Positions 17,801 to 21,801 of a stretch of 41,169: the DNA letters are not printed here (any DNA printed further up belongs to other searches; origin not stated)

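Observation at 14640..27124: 12.5 kb translationally coupled operon: HTH-SNF2-DUF3883 helicase, UvrD-like helicase, DUF1156 methyltransferase, RNxxxH protein, DUF499 ATPase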

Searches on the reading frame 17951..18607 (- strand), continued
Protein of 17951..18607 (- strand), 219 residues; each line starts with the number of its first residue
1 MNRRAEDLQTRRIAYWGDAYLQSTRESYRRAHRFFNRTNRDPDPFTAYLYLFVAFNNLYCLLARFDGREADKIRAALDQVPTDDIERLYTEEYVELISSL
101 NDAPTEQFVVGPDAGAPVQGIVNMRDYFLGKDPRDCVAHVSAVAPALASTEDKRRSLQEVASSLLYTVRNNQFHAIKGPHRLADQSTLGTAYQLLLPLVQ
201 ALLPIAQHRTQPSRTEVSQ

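Call 47: fold_search(model_id=the predicted structure, library=viral)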
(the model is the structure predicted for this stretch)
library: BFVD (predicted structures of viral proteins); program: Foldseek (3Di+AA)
matches with E <= 10: 110; with E <= 0.001: 0
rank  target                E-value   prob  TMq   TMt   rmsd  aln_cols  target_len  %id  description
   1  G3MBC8                5.8e-01  0.25  0.24  0.20  18.5       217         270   11  Gp58 [Bacillus phage G]
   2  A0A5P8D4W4            6.4e-01  0.15  0.22  0.24  14.5       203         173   14  (no name in the UniProt tables at hand)
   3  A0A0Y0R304            1.1e+00  0.10  0.22  0.16  17.7       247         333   12  Tegument protein UL21 [Human herpesvirus 2]
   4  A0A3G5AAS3            1.3e+00  0.08  0.20  0.18  22.3       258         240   11  Sel1 repeat family protein [Hyperionvirus sp.]
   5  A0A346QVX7            1.9e+00  0.13  0.23  0.25  11.3       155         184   14  ORF057 [Spodoptera frugiperda granulovirus]
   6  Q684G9                1.9e+00  0.07  0.21  0.17  14.6       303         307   11  (no name in the UniProt tables at hand)
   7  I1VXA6                2.1e+00  0.14  0.32  0.26  19.4       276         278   10  (no name in the UniProt tables at hand)
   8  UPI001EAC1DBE         2.6e+00  0.04  0.18  0.12  19.9       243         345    9  (no name look-up for this kind of identifier)
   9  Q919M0                2.7e+00  0.06  0.21  0.14  17.3       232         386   11  Uncharacterized protein [Culex nigripalpus nucleopolyhedrovirus (isolate Florida/1997)]
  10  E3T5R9                2.7e+00  0.04  0.18  0.05  17.8       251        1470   11  Uncharacterized protein [Cafeteria roenbergensis virus (strain BV-PW1)]
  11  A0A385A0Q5            2.8e+00  0.06  0.21  0.12  25.9       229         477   10  (no name in the UniProt tables at hand)
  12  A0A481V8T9            2.8e+00  0.03  0.14  0.17  15.3       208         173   12  Uncharacterized protein [Trichoplusia ni single nucleopolyhedrovirus]
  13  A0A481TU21            3.0e+00  0.04  0.18  0.17  14.9       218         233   12  UL21 [Human herpesvirus 2]
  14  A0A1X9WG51            3.1e+00  0.06  0.20  0.08  14.7       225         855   13  (no name in the UniProt tables at hand)
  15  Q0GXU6                3.1e+00  0.03  0.17  0.08  16.6       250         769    7  Tail tape measure protein [Lactococcus phage Q54]
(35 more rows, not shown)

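Call 61: find_encoding_contigs(protein=P0033, flank=8000, max_places=2)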
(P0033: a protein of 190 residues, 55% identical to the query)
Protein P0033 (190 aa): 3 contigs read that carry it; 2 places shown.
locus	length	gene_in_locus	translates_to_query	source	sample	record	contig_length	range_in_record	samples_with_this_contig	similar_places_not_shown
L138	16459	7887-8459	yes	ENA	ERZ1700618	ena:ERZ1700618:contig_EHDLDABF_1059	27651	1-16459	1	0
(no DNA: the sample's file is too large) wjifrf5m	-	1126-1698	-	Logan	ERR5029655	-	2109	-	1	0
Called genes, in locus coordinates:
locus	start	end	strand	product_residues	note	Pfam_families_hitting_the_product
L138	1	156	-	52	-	?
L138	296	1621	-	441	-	PF13400:Tad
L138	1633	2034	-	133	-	PF07811:TadE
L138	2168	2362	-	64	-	PF04964:Flp_Fap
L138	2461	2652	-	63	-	PF04964:Flp_Fap (weak)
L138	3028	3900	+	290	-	PF06750:A24_N_bact, PF01478:Peptidase_A24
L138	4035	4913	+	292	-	PF02567:PhzC-PhzF, PF05544:Pro_racemase (weak)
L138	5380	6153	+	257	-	-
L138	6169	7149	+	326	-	PF01144:CoA_trans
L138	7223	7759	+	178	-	-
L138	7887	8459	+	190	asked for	-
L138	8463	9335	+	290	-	PF01144:CoA_trans (weak)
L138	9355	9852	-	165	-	PF12867:DinB_2, PF11716:MDMPI_N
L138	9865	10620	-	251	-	PF01996:F420_ligase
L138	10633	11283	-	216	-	PF03807:F420_oxidored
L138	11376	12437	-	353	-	PF00296:Bac_luciferase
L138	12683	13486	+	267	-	PF00005:ABC_tran, PF13304:AAA_21 (faint)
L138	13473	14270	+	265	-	PF00528:BPD_transp_1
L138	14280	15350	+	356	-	PF09084:NMT1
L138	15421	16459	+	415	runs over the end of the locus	-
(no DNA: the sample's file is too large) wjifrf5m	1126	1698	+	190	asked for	-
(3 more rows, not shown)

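Call 62: find_encoding_contigs(protein=P0028, flank=8000, max_places=2)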
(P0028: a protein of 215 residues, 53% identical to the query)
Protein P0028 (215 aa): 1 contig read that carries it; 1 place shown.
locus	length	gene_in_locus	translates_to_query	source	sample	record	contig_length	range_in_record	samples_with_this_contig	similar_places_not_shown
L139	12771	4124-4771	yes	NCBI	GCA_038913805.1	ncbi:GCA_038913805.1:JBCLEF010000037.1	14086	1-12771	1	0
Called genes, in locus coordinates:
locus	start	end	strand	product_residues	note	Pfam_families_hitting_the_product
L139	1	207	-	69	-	?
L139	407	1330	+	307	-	PF00753:Lactamase_B, PF17778:WHD_BLACT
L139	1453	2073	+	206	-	PF07040:DUF1326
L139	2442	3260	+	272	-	PF09948:PpoB2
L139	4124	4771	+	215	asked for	-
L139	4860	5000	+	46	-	-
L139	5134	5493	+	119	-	-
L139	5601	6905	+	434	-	PF00278:Orn_DAP_Arg_deC, PF02784:Orn_Arg_deC_N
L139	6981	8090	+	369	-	PF13177:DNA_pol3_delta2, PF00004:AAA (faint), PF13177:DNA_pol3_delta2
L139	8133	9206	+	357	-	PF04468:PSP1, PF28472:PSP1_3rd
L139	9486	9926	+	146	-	PF02675:AdoMet_dc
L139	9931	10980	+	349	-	PF01916:DS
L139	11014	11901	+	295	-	PF00491:Arginase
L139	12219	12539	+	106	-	PF12441:CopG_antitoxin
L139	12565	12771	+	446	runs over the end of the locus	PF00232:Glyco_hydro_1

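Call 70: search_solved_structures(query=A1, max_evalue=10, show_alignments=2)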
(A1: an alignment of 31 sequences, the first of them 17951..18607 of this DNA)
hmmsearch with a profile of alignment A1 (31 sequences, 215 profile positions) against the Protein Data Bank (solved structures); distinct sequences matched with E-value up to 10: 0.

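Call 76: find_encoding_contigs(protein=P0004, flank=8000, max_places=2)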
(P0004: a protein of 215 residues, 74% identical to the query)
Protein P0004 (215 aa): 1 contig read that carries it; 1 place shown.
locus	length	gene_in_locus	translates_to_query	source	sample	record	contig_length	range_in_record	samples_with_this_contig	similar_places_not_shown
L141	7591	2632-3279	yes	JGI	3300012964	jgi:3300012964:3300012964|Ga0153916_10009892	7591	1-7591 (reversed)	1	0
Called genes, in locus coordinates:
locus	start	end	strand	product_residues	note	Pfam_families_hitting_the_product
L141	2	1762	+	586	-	?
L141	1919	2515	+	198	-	-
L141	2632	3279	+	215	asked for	-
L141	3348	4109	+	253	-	PF00571:CBS (faint)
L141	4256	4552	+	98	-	-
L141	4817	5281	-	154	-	-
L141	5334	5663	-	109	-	-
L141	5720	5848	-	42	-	-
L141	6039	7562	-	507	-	PF08706:D5_N, PF19263:DUF5906 (weak), PF03288:Pox_D5 (weak)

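Call 84: search_protein_families(library=pfam, proteins=[L005:4062-4730:+, L005:4806-5378:+, L005:5375-6259:+, L006:1325-3454:+], max_evalue=0.001)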
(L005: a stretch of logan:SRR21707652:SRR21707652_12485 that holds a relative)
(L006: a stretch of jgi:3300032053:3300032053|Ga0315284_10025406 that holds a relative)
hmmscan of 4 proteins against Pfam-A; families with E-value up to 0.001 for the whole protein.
L005:4062-4730:+ (222 aa): 0 families

L005:4806-5378:+ (190 aa): 0 families

L005:5375-6259:+ (294 aa): 0 families

L006:1325-3454:+ (709 aa): 0 families

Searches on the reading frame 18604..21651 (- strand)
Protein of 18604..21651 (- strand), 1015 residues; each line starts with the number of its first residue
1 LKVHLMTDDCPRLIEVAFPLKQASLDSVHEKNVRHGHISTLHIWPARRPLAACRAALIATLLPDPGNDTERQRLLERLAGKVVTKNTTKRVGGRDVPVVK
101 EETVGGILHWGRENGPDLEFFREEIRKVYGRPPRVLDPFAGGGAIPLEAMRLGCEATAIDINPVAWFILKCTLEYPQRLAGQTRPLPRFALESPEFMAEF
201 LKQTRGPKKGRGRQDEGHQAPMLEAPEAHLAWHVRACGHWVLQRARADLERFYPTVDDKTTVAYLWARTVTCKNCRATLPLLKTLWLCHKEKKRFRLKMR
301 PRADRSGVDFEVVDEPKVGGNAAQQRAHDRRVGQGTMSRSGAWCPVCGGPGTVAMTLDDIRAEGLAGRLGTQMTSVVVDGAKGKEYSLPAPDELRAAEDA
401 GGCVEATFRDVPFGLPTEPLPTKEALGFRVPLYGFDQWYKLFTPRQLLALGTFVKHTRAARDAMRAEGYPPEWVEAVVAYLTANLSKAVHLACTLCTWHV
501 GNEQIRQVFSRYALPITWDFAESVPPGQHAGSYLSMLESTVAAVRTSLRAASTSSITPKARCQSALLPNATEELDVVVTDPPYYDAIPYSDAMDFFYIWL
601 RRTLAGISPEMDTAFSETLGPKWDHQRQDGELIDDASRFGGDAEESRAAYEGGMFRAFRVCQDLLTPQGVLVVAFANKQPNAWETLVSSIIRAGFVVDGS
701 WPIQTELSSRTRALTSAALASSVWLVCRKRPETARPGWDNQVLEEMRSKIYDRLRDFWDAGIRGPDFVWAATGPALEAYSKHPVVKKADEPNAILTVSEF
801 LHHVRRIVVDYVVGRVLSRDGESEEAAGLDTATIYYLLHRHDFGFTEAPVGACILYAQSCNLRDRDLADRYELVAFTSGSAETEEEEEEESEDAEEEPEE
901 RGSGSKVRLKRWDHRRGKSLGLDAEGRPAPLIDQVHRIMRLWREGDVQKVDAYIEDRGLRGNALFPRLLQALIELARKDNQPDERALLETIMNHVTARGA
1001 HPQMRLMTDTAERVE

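Call 3: search_protein_families(library=pfam, proteins=[window:18604-21651:-], max_evalue=0.01)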
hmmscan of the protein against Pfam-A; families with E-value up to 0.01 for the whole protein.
window:18604-21651:- (1015 aa): 5 families
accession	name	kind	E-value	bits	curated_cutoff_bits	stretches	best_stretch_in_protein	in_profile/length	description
PF06634.17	DUF1156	-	8.2e-18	64.7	24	1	17-71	1-56/73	Protein of unknown function (DUF1156)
PF01170.24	UPF0020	-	8.7e-06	26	22.3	0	540-597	88-145/197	RMKL-like, methyltransferase domain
PF03602.21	Cons_hypoth95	-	3.8e-05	23.9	24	0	129-170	39-81/182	Conserved hypothetical protein 95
PF01555.25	N6_N4_Mtase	-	0.00015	22.3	26.7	0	575-692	2-70/221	DNA methylase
PF02086.21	MethyltransfD12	-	0.0028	17.9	22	1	122-186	13-76/253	D12 class N6 adenine-specific DNA methyltransferase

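Call 4: search_protein_families(library=padloc, proteins=[window:18604-21651:-], max_evalue=0.01)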
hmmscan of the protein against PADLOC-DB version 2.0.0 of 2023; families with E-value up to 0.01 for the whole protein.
window:18604-21651:- (1015 aa): 16 families
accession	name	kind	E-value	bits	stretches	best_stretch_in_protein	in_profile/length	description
PDLC00661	HmaB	-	6.1e-115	383.1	2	133-813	139-810/973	DNA-adenine methylase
PDLC00660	HmaB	-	1.5e-110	368.6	2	133-810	140-807/967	DNA-adenine methylase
PDLC03233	MTase_II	-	9.2e-53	177.8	3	238-737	182-650/731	Type II methyltransferase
PDLC02189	DUF1156_MTase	-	5.9e-42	141.9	3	434-751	438-699/944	-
PDLC03352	MTase_II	-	1.8e-38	130.1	2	414-607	392-599/1023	Type II methyltransferase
PDLC03314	MTase_II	-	1.6e-25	87.4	3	477-732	459-681/944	Type II methyltransferase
PDLC02541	PglX|PglXI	-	9.8e-08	28.5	1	649-698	542-591/919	PglXI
PDLC04134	mad2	-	3e-07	27.7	1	131-165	291-325/492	mads_2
PDLC03367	MTase_II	-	1.2e-06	25.1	1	135-176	45-86/633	Type II methyltransferase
PDLC03319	MTase_II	-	1.3e-06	25.6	1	131-174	23-66/503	Type II methyltransferase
PDLC03224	MTase_II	-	2.1e-05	21.6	1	134-171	96-133/481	Type II methyltransferase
PDLC03380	MTase_II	-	2.7e-05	21.6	0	533-599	222-288/393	Type II methyltransferase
PDLC03325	MTase_II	-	7.9e-05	19.5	0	134-174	94-134/426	Type II methyltransferase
PDLC03322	MTase_II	-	9e-05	19.5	1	134-170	67-103/446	Type II methyltransferase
PDLC03351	MTase_II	-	0.00022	18.5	0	133-163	148-178/348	Type II methyltransferase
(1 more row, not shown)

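Call 5: search_protein_families(library=ncbifam, proteins=[window:18604-21651:-], max_evalue=0.01)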
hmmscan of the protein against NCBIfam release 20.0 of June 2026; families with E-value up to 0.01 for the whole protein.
window:18604-21651:- (1015 aa): 3 families
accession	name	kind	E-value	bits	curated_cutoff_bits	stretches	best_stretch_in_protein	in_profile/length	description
NF042963.1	DUF1156_antiphage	equivalog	2e-48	165.3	1000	3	434-757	459-732/960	anti-phage-associated DUF1156 domain-containing protein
TIGR01177.1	TIGR01177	hypoth_equivalog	0.0037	16.6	316.55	0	134-162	185-213/330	TIGR01177 family methyltransferase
NF043040.1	corrin_prot_MT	hypoth_equivalog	0.005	16.3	180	0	122-163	31-73/216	corrinoid protein-associated methyltransferase CpaM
